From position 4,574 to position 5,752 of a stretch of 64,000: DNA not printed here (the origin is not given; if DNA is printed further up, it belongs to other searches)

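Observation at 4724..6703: ECF sigma with a CRCG-containing C-terminal extension, paired with a very Cys-rich Fe-S protein instead of a classical anti-sigma factor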

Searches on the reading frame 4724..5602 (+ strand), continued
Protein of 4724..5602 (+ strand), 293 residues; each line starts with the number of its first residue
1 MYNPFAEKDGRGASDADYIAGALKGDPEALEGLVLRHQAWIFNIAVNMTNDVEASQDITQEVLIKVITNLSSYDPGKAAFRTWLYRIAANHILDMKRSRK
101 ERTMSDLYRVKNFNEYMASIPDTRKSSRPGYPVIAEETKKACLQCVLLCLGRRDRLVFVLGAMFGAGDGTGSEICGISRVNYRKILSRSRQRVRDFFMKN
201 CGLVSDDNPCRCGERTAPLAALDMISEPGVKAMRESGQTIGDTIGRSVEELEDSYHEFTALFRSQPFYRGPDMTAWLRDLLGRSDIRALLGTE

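Call 30: find_encoding_contigs(protein=P0127, flank=5000, max_places=3)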
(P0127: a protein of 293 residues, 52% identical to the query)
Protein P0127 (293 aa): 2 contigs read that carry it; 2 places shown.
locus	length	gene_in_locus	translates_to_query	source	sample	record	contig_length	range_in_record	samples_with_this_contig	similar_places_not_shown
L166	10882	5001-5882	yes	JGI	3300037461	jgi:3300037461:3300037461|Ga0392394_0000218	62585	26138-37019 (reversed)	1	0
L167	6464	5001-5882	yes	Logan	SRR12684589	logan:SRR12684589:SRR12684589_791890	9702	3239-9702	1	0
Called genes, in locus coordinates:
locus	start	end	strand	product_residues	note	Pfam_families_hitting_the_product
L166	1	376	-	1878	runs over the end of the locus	PF13426:PAS_9, PF00989:PAS, PF08447:PAS_3, PF08448:PAS_4, PF00989:PAS, PF08448:PAS_4, PF13426:PAS_9, PF00989:PAS, +17 more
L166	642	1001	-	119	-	-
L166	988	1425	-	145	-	-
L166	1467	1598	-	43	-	-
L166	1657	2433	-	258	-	PF13489:Methyltransf_23, PF08241:Methyltransf_11, PF08242:Methyltransf_12, PF13649:Methyltransf_25, PF13847:Methyltransf_31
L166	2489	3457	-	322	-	PF01073:3Beta_HSD, PF01370:Epimerase, PF02719:Polysacc_synt_2 (weak), PF13460:NAD_binding_10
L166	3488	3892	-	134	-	PF13470:PIN_3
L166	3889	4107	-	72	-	PF01402:RHH_1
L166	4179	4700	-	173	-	PF01327:Pep_deformylase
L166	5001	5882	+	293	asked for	PF04542:Sigma70_r2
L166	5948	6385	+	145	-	PF12675:DUF3795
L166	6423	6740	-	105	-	-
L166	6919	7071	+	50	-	-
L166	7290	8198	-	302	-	-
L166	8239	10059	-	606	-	PF02705:K_trans, PF22776:K_trans_C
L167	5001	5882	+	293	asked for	PF04542:Sigma70_r2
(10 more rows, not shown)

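Call 40: predict_structure(alignment_id=A3)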
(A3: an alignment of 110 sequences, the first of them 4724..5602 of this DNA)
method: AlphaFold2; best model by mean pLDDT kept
length: 293 residues; sequences in the alignment: 110
mean_pLDDT: 77.9   pTM: 0.81
mean pLDDT of the five models: 77.9, 74.9, 69.9, 68.9, 68.3
residues with pLDDT >= 90: 88; 70-90: 130; 50-70: 45; < 50: 30
segments of 3 or more residues with pLDDT < 50: 6-11, 119-132, 246-252
pLDDT, mean of each block of 10 residues (from residue 1): 47 76 89 89 93 92 94 89 95 90 74 51 39 62 84 94 88 95 95 81 69 69 73 77 59 61 80 84 76 58
secondary structure, 60 per line:
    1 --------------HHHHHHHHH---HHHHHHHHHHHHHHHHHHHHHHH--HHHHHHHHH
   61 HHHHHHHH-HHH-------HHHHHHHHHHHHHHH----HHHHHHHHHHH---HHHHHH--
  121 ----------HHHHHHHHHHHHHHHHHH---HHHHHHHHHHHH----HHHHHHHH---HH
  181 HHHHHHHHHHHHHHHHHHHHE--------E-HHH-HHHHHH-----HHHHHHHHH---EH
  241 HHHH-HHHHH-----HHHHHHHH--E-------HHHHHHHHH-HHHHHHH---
elements in order: H15-23 H27-49 H52-68 H80-94 H99-109 H113-118 H131-148 H152-163 H168-175 H179-200 H216-221 H227-235 H240-244 H246-250 H256-263 H274-282 H284-290

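Call 44: search_solved_structures(query=A3, max_evalue=0.001, show_alignments=2)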
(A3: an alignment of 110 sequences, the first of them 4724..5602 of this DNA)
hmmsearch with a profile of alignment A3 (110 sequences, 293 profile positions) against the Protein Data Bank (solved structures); distinct sequences matched with E-value up to 0.001: 20.
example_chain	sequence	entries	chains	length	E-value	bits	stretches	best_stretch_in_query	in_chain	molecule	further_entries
6in7_B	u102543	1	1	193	8.3e-16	61.5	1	12-140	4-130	RNA polymerase sigma-H factor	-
8z6g_B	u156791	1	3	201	8.5e-16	61.5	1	12-140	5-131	RNA polymerase sigma factor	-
5wuq_A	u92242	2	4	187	3.5e-15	59.4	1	17-194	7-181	ECF RNA polymerase sigma factor SigW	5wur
9m9d_F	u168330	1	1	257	2.6e-10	43.4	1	29-112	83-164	ECF RNA polymerase sigma factor SigE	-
9m9e_F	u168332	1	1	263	2.8e-10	43.4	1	29-112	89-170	ECF RNA polymerase sigma factor SigE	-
9m98_F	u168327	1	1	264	2.8e-10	43.3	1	29-112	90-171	ECF RNA polymerase sigma factor SigE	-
1or7_A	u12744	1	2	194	4.9e-10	42.6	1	9-193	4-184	RNA polymerase sigma-E factor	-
6jbq_F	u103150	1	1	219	7.2e-10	42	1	9-193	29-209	ECF RNA polymerase sigma-E factor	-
4cxf_A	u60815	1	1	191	8.7e-10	41.7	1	12-197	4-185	RNA POLYMERASE SIGMA FACTOR CNRH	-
5or5_A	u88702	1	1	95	1.3e-09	41.1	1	11-91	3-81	ECF RNA polymerase sigma-E factor,ECF RNA polymerase sigma factor SigW,ECF RNA polymerase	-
2map_A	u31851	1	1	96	2e-09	40.5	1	11-91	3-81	RNA polymerase sigma factor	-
2mao_A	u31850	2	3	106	2.6e-09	40.2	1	11-91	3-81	RNA polymerase sigma factor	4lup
7qh5_A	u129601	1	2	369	4.3e-09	39.5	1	47-193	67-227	RNA polymerase sigma factor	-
1h3l_A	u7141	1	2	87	3e-07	33.4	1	40-100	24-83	RNA POLYMERASE SIGMA FACTOR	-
5zx2_F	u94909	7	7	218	3.6e-07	33.2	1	42-193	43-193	ECF RNA polymerase sigma factor SigH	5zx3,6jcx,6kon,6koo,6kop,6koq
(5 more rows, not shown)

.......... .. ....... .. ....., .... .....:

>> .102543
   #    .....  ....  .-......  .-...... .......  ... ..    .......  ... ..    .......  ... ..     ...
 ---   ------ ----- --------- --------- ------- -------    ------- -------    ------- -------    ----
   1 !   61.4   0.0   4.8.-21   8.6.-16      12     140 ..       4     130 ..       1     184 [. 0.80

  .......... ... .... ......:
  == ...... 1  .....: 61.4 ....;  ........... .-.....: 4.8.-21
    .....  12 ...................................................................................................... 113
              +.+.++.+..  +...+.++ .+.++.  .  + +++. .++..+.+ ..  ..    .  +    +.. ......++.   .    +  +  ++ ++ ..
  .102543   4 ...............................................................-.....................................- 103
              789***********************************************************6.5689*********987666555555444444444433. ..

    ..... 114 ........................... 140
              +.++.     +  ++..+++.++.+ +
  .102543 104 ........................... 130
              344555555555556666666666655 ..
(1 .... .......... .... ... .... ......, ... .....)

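Call 52: find_encoding_contigs(protein=P0189, flank=5000, max_places=2)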
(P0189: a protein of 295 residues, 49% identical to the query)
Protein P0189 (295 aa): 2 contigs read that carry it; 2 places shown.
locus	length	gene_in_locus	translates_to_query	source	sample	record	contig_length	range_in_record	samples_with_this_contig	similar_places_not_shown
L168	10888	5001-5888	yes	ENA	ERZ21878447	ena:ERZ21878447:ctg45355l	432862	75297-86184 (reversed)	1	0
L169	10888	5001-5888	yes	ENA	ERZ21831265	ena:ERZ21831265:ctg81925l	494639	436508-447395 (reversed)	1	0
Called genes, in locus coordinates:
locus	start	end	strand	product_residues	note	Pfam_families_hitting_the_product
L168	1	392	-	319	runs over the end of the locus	PF00291:PALP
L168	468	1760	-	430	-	PF01053:Cys_Met_Meta_PP, PF00155:Aminotran_1_2, PF01041:DegT_DnrJ_EryC1 (weak), PF00266:Aminotran_5 (weak)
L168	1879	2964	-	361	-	PF03054:tRNA_Me_trans, PF20259:tRNA_Me_trans_M, PF20258:tRNA_Me_trans_C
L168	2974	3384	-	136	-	PF02082:Rrf2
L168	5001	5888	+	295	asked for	PF04542:Sigma70_r2, PF08281:Sigma70_r4_2 (faint)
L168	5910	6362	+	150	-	PF12675:DUF3795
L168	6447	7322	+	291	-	-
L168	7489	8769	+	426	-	PF00989:PAS (weak), PF08448:PAS_4 (faint), PF13188:PAS_8 (faint), PF02518:HATPase_c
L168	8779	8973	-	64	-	-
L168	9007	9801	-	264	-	PF13189:Cytidylate_kin2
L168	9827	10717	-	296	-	PF00231:ATP-synt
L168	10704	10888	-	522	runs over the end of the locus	PF02874:ATP-synt_ab_N (faint), PF00006:ATP-synt_ab, PF00306:ATP-synt_ab_C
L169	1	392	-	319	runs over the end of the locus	PF00291:PALP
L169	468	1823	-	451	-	PF01053:Cys_Met_Meta_PP, PF00155:Aminotran_1_2 (weak), PF01041:DegT_DnrJ_EryC1 (weak), PF00266:Aminotran_5 (weak)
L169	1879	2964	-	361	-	PF03054:tRNA_Me_trans, PF20259:tRNA_Me_trans_M, PF20258:tRNA_Me_trans_C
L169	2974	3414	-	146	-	PF02082:Rrf2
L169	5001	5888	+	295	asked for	PF04542:Sigma70_r2, PF08281:Sigma70_r4_2 (faint)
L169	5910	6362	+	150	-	PF12675:DUF3795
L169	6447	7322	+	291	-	-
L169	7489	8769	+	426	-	PF00989:PAS (weak), PF08448:PAS_4 (faint), PF13188:PAS_8 (faint), PF02518:HATPase_c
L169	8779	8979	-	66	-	-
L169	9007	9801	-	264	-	PF13189:Cytidylate_kin2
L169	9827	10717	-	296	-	PF00231:ATP-synt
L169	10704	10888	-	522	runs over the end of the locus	PF02874:ATP-synt_ab_N (faint), PF00006:ATP-synt_ab, PF00306:ATP-synt_ab_C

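Call 53: find_encoding_contigs(protein=P0150, flank=5000, max_places=2)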
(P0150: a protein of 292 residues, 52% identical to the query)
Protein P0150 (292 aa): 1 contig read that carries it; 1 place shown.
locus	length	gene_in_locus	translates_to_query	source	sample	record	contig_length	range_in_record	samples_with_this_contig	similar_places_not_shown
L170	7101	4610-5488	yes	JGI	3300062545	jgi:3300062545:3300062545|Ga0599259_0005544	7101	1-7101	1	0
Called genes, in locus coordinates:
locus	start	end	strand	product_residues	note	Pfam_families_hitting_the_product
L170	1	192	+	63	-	?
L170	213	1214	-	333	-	PF10108:DNA_pol_B_exo2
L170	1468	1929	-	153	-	PF13646:HEAT_2, PF03130:HEAT_PBS (faint), PF13513:HEAT_EZ (faint), PF02985:HEAT (faint)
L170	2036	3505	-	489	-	PF21269:TreT_GT1, PF13692:Glyco_trans_1_4, PF00534:Glycos_transf_1, PF20706:GT4-conflict (weak)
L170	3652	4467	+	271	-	PF08543:Phos_pyr_kin, PF00294:PfkB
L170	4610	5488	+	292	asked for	PF12645:HTH_16 (faint), PF04542:Sigma70_r2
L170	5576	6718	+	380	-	PF13237:Fer4_10, PF14697:Fer4_21, PF13187:Fer4_9, PF00037:Fer4, PF12797:Fer4_2 (weak), PF12837:Fer4_6 (weak), PF12838:Fer4_7 (weak)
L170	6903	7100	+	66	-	?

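Call 67: search_protein_families(library=pfam, proteins=[L168:6447-7319:+, L133:5968-7947:+, L162:1289-2290:+, L095:1100-2521:+, L106:6060-6722:+, L159:3100-3900:+, L113:933-1475:+, L134:5903-6325:+, L152:5324-5887:+], max_evalue=0.001)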
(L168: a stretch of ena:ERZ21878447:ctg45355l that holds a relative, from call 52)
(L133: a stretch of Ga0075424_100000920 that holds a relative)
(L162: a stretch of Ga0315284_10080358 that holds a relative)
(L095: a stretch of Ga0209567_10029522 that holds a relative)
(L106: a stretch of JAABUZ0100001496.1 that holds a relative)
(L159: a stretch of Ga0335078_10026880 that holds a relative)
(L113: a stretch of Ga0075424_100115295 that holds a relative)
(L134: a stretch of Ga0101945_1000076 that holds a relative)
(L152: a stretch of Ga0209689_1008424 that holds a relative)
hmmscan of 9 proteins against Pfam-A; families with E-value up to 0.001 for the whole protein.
L168:6447-7319:+ (291 aa): 1 family
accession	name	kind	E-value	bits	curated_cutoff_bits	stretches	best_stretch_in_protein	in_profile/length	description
PF01575.25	MaoC_dehydratas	-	0.00084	19.4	27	0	193-240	25-72/123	MaoC like domain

L133:5968-7947:+ (660 aa): 9 families
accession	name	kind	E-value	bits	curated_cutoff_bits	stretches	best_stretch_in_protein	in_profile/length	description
PF00158.32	Sigma54_activat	-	2.7e-69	232.6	20.2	1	356-521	2-167/168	Sigma-54 interaction domain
PF25601.1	AAA_lid_14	-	4.3e-23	81.4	27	1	527-599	1-73/87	AAA+ ATPase lid domain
PF14532.12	Sigma54_activ_2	-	1.2e-18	68.2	25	1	356-526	1-138/138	Sigma-54 interaction domain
PF02954.25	HTH_8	-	1.1e-14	54.3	22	1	613-651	4-42/42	Bacterial regulatory protein, Fis family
PF13185.12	GAF_2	-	5.5e-10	40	28.6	1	83-149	56-135/136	GAF domain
PF07728.20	AAA_5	-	5.1e-08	33.5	22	1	379-497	2-123/139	AAA domain (dynein-related subfamily)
PF01590.32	GAF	-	8.5e-08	33.3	22.4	0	94-149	79-133/133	GAF domain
PF00004.35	AAA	-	8.5e-07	29.9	21.2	1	379-505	1-120/131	ATPase family associated with various cellular activities (AAA)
PF01078.27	Mg_chelatase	-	1.3e-06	28.4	20.3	1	436-496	95-157/207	Magnesium chelatase, subunit ChlI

L162:1289-2290:+ (334 aa): 6 families
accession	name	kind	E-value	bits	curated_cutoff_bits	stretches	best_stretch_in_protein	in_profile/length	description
PF14870.12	PSII_BNR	-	2.7e-14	53.6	27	2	124-237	23-138/303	Photosynthesis system II assembly factor YCF48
PF15902.12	Sortilin-Vps10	-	8.1e-13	48.4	33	1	183-295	2-111/446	Sortilin, neurotensin receptor 3,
PF02012.26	BNR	-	3.9e-12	44.6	27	0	102-112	1-11/12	BNR/Asp-box repeat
PF13088.12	BNR_2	-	5.6e-05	23.1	31.4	0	226-305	188-265/277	BNR repeat-like domain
PF03174.19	CHB_HEX_C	-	0.00031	21.1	23.6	0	141-156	37-52/76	Chitobiase/beta-hexosaminidase C-terminal domain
PF24316.1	Tli3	-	0.00074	20.3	27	0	137-154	82-98/129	T6SS Tli3 immunity protein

L095:1100-2521:+ (474 aa): 1 family
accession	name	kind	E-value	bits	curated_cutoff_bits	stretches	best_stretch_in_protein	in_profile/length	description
PF13088.12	BNR_2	-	4.5e-20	72.6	31.4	1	83-326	26-258/277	BNR repeat-like domain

L106:6060-6722:+ (221 aa): 2 families
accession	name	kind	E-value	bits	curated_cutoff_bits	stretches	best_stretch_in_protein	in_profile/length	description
PF02525.22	Flavodoxin_2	-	5.4e-35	121.3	27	1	3-204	2-196/198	Flavodoxin-like fold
PF03358.20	FMN_red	-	0.00017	21.6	24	1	5-146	4-116/152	NADPH-dependent FMN reductase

L159:3100-3900:+ (267 aa): 1 family
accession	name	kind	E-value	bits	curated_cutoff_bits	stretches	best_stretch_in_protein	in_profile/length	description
PF07166.16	DUF1398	-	1.4e-36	125.6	22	2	143-258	3-118/119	Protein of unknown function (DUF1398)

L113:933-1475:+ (181 aa): 1 family
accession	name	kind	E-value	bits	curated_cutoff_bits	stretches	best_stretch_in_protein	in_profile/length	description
PF04229.20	GrpB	-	2.2e-46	158.4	25.5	1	5-169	2-157/159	GrpB protein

L134:5903-6325:+ (141 aa): 3 families
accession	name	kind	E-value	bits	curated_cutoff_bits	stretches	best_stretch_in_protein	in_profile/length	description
PF07366.18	SnoaL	-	7.9e-37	126.3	28.4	1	9-134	2-126/126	SnoaL-like polyketide cyclase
PF12680.13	SnoaL_2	-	5.7e-24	85.1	27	1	10-120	1-101/102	SnoaL-like domain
PF14534.12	DUF4440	-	3.8e-05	24.5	25.2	1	12-92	6-84/107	Domain of unknown function (DUF4440)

L152:5324-5887:+ (188 aa): 0 families

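Call 75: list_cluster_members(proteins=[P0213, P0071, P0121, P0188, P0124])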
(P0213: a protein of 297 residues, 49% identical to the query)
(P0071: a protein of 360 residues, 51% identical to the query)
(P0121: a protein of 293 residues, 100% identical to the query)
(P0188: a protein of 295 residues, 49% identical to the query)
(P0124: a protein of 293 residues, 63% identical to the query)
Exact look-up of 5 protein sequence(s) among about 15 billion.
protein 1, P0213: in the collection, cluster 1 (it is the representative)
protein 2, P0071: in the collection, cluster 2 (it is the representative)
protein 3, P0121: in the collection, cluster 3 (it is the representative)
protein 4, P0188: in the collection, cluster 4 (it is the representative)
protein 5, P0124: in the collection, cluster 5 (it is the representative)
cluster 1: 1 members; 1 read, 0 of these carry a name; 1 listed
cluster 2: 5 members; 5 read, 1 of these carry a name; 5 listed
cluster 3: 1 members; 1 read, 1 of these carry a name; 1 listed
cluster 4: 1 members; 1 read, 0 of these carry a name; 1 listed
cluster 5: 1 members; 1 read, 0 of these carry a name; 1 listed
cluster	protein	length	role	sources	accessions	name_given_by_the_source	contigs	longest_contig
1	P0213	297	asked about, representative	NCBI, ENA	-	-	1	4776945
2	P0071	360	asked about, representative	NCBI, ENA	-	-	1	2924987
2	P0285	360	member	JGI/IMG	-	Pyruvate/2-oxoacid:ferredoxin oxidoreductase delta subunit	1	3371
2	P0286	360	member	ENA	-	-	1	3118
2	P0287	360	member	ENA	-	-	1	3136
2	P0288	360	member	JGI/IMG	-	-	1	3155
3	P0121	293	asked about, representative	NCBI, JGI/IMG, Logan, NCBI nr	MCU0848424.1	MAG: sigma-70 family RNA polymerase sigma factor [Spirochaetes bacterium] | RNA polymerase sigma factor (sigma-70 family) | sigma-70 family RNA polymerase sigma factor [Spirochaetota bacterium]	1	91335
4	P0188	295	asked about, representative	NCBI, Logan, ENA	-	-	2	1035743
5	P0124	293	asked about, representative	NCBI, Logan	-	-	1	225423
